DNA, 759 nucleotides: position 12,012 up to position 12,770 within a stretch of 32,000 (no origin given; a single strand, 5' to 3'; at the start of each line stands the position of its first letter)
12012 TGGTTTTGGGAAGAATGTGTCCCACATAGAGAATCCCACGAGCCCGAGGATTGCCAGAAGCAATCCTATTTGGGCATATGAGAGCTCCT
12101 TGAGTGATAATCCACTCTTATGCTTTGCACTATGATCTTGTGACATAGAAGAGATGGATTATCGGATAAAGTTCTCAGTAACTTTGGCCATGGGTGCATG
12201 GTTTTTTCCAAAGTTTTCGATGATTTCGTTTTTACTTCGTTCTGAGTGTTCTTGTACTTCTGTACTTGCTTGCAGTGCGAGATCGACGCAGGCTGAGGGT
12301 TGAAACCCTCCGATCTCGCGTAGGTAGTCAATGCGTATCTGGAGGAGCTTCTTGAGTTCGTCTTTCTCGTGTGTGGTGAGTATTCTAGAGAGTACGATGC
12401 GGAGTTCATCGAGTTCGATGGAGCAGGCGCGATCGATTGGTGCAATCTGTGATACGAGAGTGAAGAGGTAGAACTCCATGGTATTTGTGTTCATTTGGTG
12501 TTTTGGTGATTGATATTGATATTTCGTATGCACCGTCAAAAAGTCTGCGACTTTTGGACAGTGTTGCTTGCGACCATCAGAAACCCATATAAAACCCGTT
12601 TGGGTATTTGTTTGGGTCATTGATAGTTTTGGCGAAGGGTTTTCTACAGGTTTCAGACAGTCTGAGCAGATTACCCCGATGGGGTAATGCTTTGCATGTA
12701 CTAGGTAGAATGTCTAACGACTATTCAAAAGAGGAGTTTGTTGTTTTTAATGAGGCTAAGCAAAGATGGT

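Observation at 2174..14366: Inovirus-like prophage integrated in a code-25 CPR bacterium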

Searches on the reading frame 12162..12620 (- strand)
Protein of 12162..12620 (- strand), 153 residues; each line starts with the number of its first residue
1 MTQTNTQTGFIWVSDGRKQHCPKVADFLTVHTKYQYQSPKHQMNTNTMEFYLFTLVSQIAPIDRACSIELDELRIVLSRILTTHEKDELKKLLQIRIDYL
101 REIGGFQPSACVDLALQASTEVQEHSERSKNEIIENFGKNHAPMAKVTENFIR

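Call 30: search_protein_families(library=pfam, max_evalue=0.1, proteins=[window:12162-12620:-])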
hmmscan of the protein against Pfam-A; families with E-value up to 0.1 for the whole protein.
seq(153 aa): 1 family
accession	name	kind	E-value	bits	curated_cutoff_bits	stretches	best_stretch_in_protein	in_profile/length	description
PF01644.23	Chitin_synth_1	-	0.0023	18.3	25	1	13-82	45-113/163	Chitin synthase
